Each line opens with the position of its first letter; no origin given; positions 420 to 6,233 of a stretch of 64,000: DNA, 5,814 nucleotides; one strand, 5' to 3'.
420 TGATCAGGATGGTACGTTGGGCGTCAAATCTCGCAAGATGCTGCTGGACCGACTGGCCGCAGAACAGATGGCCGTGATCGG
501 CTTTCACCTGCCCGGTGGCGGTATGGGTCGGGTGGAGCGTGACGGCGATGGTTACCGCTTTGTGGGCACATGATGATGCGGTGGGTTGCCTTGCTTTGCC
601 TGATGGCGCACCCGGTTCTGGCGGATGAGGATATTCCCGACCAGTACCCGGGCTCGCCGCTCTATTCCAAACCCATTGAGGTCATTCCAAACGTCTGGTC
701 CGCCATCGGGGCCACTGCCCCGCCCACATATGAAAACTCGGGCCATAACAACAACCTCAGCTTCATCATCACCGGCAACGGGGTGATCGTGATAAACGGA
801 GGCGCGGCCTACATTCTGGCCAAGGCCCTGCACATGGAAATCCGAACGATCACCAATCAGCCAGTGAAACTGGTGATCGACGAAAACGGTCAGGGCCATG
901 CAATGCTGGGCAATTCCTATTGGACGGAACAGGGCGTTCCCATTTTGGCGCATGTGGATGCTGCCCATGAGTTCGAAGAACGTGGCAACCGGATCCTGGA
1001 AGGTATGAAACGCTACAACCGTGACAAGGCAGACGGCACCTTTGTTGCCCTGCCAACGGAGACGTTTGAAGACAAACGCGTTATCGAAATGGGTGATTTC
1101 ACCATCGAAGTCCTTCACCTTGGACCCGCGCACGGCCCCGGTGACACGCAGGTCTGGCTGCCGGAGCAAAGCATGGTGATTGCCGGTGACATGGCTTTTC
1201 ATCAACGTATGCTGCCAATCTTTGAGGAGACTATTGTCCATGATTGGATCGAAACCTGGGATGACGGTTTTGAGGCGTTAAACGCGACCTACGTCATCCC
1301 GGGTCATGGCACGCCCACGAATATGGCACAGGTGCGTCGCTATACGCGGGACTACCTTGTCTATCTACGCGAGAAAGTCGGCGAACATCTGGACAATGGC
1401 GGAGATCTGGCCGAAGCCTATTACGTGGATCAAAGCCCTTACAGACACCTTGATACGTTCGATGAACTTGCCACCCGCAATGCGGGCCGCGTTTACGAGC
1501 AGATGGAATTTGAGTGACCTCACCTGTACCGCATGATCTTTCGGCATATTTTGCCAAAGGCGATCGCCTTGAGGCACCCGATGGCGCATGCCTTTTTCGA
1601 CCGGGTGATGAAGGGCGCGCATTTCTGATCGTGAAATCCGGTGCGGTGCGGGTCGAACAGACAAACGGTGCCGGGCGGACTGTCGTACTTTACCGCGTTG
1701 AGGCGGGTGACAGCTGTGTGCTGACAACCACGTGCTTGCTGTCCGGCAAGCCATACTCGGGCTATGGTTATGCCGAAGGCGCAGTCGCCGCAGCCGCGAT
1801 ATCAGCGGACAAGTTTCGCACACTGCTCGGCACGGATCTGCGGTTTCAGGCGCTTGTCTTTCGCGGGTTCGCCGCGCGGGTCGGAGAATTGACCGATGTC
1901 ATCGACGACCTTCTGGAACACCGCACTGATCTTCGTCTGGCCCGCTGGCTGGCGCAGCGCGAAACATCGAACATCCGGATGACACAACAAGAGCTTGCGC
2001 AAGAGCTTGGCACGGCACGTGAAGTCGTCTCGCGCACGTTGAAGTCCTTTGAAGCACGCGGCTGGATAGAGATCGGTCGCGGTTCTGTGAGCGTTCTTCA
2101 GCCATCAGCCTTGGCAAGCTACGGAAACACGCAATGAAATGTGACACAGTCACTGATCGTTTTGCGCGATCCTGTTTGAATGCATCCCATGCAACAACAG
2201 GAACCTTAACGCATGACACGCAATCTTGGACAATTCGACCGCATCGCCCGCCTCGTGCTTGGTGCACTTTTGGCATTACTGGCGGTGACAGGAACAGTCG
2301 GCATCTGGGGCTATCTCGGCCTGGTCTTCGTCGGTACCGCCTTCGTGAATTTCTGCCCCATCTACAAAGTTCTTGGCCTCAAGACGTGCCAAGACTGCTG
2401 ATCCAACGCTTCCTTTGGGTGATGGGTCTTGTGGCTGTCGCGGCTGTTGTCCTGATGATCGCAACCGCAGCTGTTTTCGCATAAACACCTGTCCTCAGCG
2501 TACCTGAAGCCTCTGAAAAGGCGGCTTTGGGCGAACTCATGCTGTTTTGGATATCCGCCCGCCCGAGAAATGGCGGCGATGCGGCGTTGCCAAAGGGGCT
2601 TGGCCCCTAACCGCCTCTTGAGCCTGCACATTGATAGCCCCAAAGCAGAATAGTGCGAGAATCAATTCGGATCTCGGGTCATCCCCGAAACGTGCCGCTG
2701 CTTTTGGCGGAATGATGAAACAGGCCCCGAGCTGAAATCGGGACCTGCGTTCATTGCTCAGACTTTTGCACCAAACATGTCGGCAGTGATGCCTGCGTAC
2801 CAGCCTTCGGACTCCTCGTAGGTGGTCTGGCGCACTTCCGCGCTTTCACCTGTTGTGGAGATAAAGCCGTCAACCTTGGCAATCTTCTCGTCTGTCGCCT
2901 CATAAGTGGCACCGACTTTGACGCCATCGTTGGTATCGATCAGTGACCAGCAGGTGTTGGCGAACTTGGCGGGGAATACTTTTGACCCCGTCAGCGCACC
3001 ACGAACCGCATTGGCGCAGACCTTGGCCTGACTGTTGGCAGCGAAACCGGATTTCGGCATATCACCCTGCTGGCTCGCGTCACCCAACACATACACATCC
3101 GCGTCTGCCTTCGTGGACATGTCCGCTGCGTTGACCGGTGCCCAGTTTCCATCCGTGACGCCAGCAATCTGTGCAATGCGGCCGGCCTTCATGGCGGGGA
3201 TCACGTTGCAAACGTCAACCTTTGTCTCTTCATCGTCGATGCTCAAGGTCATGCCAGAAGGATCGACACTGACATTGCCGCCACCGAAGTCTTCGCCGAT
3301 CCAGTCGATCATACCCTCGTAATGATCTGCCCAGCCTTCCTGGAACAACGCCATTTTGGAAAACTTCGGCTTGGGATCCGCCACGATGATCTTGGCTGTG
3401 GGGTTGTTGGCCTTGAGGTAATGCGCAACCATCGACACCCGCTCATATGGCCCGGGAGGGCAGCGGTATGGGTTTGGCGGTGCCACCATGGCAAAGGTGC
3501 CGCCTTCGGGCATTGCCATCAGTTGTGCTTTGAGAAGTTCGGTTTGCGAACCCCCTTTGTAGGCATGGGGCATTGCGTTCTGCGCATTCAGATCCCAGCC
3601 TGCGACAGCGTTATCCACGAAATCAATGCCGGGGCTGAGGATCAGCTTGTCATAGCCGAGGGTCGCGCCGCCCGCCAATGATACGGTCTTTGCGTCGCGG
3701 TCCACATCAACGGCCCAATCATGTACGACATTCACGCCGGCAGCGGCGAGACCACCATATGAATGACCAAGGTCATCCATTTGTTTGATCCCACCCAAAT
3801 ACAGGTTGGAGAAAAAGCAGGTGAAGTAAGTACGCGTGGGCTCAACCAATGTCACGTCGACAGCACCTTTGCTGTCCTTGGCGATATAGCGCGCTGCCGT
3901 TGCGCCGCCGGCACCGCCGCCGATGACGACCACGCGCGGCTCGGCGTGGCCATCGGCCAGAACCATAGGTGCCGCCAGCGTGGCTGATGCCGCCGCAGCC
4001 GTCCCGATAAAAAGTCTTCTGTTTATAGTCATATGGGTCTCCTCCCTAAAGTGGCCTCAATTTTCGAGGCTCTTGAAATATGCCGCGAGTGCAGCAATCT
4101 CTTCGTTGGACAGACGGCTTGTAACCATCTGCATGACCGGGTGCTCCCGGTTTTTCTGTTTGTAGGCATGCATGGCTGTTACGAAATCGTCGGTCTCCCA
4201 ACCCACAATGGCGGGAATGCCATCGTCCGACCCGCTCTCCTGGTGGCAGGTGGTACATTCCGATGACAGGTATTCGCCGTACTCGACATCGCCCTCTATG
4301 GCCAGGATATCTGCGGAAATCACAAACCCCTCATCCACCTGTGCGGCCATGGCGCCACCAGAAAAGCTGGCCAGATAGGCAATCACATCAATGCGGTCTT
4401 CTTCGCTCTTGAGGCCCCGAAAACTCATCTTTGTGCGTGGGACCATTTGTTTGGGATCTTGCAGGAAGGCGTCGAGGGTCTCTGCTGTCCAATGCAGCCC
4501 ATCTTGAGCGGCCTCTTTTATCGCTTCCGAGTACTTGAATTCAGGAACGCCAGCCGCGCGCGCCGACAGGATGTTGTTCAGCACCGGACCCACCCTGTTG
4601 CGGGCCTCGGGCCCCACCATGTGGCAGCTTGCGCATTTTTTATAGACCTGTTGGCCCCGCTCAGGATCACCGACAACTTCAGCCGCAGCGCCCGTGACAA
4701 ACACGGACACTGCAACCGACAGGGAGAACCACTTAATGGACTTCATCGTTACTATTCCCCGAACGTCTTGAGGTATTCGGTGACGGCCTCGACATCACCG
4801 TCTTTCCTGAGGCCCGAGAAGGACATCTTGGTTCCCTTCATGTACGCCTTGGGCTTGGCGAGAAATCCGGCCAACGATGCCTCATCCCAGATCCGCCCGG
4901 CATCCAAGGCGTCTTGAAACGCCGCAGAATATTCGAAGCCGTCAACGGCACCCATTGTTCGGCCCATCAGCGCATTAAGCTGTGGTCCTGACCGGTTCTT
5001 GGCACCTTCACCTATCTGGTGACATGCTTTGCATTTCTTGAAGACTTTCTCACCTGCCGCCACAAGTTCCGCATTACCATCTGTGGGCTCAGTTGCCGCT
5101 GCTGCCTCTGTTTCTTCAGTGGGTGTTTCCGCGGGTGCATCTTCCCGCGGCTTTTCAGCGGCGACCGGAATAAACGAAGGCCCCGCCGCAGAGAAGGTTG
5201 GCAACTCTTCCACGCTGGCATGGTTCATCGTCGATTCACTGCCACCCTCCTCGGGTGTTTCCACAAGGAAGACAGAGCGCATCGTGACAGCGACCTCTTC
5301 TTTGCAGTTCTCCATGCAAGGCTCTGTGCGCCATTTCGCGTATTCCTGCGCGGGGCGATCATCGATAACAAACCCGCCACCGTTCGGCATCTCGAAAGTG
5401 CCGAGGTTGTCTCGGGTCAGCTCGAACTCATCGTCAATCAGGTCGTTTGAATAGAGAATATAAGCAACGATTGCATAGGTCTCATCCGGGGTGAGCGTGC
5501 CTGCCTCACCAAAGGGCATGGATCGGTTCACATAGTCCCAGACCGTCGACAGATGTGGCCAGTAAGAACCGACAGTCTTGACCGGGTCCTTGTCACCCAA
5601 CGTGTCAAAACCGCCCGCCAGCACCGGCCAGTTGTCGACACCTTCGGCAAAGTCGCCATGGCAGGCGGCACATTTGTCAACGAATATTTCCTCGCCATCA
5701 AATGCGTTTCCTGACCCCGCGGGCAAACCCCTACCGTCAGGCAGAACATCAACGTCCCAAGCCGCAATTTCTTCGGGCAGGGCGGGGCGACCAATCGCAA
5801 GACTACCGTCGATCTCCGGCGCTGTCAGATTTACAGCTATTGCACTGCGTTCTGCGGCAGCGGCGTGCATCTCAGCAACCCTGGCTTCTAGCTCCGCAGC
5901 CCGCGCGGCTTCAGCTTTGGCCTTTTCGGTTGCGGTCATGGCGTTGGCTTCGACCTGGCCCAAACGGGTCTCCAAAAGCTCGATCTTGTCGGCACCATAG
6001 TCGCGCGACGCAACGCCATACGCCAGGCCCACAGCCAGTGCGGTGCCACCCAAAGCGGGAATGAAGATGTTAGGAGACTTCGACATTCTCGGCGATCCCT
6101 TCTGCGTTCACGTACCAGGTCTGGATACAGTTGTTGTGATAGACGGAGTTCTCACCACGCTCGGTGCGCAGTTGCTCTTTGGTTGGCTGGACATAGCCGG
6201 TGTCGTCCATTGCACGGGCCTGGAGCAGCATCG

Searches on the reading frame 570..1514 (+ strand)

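Call 72: search_protein_families(library=pfam, proteins=[window:570-1514:+], max_evalue=0.00001)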
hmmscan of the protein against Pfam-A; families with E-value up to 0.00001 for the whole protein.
window:570-1514:+ (315 aa): 1 family
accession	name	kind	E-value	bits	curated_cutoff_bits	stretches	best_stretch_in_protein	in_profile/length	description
PF00753.33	Lactamase_B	-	2.1e-06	28.2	22.7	1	119-246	64-196/196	Metallo-beta-lactamase superfamily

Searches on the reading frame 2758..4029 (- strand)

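Call 72: search_protein_families(library=pfam, proteins=[window:2758-4029:-], max_evalue=0.00001)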
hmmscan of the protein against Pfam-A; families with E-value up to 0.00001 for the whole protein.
window:2758-4029:- (423 aa): 3 families
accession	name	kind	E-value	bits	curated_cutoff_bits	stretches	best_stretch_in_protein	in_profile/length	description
PF21706.3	FCSD_central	-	3.8e-47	159.6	27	1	163-278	1-116/116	Sulfide dehydrogenase [flavocytochrome c] flavoprotein chain, central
PF09242.17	FCSD-flav_bind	-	4.8e-21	75.3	26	1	354-419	3-71/71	Flavocytochrome c sulphide dehydrogenase, flavin-binding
PF07992.20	Pyr_redox_2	-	3.6e-11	43.5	26.1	1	32-135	2-109/291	Pyridine nucleotide-disulphide oxidoreductase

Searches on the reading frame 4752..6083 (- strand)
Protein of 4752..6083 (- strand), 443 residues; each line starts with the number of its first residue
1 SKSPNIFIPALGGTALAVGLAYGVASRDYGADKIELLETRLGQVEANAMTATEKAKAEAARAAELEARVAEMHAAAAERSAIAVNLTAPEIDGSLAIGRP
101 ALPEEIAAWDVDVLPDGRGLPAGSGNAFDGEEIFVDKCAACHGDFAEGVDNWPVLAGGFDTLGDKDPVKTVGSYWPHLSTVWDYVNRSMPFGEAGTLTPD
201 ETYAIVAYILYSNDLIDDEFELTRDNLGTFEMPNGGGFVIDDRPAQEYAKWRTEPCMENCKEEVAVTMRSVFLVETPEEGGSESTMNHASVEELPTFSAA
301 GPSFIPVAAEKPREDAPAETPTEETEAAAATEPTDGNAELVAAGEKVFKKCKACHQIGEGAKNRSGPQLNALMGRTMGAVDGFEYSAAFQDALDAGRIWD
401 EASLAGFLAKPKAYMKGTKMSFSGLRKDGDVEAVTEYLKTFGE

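Call 72: search_protein_families(library=pfam, proteins=[window:4752-6083:-], max_evalue=0.00001)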
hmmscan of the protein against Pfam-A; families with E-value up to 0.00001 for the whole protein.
window:4752-6083:- (443 aa): 2 families
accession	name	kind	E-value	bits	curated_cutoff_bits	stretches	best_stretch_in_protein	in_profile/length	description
PF00034.26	Cytochrom_C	-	6.8e-19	69.4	21.3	2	129-210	3-87/90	Cytochrome c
PF13442.11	Cytochrome_CBB3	-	9.9e-11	42.3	27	1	129-209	5-68/68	Cytochrome C oxidase, cbb3-type, subunit III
